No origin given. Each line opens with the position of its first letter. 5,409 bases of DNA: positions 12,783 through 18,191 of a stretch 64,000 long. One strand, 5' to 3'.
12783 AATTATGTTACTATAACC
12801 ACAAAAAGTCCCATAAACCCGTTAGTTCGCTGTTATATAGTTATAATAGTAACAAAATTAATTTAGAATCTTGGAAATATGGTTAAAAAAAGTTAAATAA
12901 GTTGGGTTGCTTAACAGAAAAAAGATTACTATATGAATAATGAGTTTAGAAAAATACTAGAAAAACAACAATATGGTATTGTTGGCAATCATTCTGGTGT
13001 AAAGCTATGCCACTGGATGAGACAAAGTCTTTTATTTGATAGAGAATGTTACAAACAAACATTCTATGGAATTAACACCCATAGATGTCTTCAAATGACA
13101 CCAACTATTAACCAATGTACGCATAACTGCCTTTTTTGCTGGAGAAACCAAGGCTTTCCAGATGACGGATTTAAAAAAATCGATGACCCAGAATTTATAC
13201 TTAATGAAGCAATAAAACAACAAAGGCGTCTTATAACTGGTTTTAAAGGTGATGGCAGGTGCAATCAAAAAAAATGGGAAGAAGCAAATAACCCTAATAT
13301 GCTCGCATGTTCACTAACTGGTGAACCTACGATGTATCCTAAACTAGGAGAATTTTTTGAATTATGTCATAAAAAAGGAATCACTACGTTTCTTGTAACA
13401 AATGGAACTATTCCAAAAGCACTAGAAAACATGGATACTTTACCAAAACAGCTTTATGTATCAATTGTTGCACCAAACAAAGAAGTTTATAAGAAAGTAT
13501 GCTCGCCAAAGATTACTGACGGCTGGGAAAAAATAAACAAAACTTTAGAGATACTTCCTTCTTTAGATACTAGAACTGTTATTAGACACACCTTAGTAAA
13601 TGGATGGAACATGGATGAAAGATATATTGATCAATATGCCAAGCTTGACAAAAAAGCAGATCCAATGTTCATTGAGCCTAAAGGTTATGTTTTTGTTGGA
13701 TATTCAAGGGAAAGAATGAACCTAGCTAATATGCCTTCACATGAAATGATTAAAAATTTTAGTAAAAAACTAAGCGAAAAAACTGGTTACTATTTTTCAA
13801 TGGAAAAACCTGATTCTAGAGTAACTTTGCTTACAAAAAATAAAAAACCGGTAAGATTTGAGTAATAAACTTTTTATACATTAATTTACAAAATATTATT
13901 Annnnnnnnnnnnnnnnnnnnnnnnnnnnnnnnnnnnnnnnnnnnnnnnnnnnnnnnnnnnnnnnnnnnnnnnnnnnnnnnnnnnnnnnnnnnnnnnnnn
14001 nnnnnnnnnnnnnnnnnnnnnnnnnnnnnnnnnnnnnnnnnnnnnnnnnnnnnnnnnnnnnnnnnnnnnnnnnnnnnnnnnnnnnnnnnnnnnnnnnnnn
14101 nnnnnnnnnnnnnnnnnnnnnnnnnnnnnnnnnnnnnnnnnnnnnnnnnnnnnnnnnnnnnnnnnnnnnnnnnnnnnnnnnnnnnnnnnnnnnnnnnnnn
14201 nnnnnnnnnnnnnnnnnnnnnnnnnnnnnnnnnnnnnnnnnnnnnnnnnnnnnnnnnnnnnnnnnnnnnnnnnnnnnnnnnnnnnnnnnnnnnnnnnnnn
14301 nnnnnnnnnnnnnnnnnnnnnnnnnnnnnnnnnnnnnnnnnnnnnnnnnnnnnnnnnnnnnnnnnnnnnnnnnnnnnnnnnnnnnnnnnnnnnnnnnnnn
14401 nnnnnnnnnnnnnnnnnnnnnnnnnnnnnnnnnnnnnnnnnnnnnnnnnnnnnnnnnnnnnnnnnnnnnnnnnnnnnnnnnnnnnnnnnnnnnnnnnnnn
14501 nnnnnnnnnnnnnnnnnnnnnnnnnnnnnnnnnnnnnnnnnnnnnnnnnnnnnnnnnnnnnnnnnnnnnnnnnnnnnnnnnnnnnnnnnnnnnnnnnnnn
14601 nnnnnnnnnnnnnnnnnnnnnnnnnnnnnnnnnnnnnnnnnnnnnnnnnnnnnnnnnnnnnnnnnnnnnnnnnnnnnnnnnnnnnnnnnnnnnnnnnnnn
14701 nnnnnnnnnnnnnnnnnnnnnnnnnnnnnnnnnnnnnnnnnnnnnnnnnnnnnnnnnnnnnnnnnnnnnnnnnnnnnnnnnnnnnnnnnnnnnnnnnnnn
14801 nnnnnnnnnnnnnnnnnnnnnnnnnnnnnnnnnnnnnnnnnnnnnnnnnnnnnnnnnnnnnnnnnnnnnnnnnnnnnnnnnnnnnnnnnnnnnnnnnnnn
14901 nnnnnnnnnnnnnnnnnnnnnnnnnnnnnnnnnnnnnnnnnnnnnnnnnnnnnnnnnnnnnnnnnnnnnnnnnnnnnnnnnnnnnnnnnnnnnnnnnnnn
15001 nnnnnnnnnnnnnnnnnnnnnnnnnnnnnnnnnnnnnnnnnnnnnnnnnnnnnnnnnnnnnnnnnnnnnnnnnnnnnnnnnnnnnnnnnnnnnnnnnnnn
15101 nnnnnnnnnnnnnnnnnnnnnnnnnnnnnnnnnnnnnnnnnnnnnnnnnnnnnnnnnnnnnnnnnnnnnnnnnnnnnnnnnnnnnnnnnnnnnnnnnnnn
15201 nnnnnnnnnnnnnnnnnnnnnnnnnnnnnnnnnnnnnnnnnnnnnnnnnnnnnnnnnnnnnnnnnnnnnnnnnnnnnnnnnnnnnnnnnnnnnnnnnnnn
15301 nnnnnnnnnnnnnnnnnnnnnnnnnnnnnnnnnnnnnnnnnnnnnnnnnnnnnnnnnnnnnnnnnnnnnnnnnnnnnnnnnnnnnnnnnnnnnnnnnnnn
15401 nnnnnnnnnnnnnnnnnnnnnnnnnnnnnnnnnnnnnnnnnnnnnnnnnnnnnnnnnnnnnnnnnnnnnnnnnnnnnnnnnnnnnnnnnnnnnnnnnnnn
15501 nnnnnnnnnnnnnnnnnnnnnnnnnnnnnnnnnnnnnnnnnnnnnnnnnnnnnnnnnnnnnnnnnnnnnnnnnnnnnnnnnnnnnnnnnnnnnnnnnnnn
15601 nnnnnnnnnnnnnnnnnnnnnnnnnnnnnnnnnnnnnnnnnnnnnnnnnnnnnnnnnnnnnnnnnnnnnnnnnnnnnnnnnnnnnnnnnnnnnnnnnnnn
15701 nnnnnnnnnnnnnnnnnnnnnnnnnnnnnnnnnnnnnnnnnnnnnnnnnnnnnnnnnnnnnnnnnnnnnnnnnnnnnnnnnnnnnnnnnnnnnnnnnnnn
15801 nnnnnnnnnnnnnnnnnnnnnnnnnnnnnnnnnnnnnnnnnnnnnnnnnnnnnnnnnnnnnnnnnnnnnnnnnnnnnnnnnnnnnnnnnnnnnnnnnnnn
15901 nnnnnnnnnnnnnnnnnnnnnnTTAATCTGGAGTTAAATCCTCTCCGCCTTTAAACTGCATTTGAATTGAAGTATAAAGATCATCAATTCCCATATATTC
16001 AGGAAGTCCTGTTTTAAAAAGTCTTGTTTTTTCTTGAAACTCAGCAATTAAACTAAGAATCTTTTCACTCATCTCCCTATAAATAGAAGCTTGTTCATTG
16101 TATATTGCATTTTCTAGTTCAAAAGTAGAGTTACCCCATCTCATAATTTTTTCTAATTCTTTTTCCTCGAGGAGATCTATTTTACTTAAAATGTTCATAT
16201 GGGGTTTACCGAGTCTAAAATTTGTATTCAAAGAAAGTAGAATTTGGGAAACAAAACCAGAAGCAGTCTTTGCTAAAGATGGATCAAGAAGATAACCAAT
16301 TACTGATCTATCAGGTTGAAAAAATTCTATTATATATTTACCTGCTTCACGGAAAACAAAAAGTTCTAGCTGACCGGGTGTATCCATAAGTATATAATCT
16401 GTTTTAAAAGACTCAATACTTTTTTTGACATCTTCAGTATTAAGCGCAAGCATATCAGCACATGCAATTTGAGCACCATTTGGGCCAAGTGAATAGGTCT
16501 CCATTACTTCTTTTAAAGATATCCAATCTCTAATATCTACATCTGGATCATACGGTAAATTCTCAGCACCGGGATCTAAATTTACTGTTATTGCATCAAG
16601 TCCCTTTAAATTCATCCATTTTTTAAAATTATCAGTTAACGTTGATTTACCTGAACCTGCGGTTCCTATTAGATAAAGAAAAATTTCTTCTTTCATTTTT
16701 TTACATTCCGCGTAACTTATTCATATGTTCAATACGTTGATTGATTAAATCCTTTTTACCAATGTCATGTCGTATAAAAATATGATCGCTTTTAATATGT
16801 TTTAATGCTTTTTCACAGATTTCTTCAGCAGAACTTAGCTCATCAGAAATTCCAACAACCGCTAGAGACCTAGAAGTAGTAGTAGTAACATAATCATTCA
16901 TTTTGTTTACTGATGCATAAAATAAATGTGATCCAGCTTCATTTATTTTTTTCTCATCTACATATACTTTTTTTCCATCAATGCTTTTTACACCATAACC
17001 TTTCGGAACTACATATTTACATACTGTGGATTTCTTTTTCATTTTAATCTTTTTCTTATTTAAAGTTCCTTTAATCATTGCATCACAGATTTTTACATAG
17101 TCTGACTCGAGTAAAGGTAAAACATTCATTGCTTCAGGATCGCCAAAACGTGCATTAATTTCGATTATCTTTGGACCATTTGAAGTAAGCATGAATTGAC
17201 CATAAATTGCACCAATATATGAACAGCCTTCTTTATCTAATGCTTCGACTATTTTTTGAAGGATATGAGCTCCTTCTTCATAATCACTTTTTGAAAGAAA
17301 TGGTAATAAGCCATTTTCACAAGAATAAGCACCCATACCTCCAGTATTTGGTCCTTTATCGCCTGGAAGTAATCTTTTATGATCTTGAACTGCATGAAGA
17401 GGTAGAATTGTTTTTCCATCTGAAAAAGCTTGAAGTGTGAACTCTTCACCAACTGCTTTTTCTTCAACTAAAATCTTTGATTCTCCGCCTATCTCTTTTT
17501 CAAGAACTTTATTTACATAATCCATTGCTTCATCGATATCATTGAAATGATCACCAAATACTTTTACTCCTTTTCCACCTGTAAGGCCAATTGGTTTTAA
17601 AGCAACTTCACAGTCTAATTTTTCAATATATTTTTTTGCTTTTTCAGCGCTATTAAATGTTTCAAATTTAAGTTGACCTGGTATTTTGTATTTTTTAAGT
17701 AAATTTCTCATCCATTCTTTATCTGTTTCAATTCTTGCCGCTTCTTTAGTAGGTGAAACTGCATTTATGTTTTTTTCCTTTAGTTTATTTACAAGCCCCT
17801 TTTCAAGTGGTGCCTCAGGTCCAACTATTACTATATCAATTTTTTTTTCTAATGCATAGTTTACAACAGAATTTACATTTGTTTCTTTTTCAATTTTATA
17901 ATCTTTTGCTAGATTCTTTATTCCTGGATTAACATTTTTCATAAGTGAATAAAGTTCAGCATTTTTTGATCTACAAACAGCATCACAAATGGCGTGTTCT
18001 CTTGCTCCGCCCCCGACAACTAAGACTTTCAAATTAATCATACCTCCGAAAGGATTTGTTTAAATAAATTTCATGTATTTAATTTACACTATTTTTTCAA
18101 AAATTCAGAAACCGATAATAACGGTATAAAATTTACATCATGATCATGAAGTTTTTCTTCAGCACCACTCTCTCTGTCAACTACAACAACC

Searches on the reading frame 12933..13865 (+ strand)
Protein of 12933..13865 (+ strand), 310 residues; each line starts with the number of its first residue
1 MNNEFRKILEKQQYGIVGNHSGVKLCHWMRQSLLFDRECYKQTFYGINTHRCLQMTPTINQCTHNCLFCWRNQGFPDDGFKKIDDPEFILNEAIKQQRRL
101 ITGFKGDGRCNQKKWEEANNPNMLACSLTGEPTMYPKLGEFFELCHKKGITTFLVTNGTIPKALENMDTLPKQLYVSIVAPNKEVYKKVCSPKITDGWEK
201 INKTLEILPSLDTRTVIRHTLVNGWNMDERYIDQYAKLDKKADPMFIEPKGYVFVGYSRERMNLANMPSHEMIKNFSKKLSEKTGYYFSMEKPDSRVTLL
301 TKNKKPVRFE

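Call 21: search_protein_families(library=pfam, proteins=[window:12933-13865:+], max_evalue=0.001)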
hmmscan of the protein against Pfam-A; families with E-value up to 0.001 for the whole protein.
window:12933-13865:+ (310 aa): 2 families
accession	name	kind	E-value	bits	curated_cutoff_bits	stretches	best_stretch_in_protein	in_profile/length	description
PF08608.17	Wyosine_form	-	3.2e-19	69.4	22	1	241-301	1-62/63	Wyosine base formation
PF04055.27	Radical_SAM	-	3.3e-16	60.3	29.5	1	58-230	3-159/166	Radical SAM superfamily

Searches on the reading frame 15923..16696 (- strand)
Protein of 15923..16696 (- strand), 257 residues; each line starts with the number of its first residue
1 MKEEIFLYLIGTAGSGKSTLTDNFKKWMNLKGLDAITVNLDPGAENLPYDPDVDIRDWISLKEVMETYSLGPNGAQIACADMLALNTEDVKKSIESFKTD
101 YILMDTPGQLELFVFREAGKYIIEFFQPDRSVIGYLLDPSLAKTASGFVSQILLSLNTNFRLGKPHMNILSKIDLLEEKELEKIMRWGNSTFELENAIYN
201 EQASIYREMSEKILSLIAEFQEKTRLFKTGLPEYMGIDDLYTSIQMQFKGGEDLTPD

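Call 21: search_protein_families(library=pfam, proteins=[window:15923-16696:-], max_evalue=0.001)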
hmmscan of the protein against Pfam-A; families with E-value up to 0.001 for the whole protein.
window:15923-16696:- (257 aa): 3 families
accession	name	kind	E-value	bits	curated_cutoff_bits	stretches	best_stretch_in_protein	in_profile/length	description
PF03029.23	ATP_bind_1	-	6.1e-60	203.4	27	1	10-248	2-238/240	Conserved hypothetical ATP binding protein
PF13479.12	AAA_24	-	0.00016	22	27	1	8-115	6-81/195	AAA domain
PF02223.23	Thymidylate_kin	-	0.00034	20.8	27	0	150-225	104-170/185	Thymidylate kinase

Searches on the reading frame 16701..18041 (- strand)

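Call 21: search_protein_families(library=pfam, proteins=[window:16701-18041:-], max_evalue=0.001)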
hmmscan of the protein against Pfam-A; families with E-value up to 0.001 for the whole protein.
window:16701-18041:- (446 aa): 4 families
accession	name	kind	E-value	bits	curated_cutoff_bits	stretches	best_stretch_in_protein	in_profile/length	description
PF01071.24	GARS_A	-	1.4e-60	205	27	1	106-304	1-194/194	Phosphoribosylglycinamide synthetase, ATP-grasp (A) domain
PF02844.21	GARS_N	-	6.9e-27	94.6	29.5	1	5-105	2-100/100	Phosphoribosylglycinamide synthetase, N domain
PF02843.22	GARS_C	-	3.7e-17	62.9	34.8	1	339-430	1-92/92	Phosphoribosylglycinamide synthetase, C domain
PF02655.19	ATP-grasp_3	-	0.00026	21.5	23.2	1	117-300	14-158/160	ATP-grasp domain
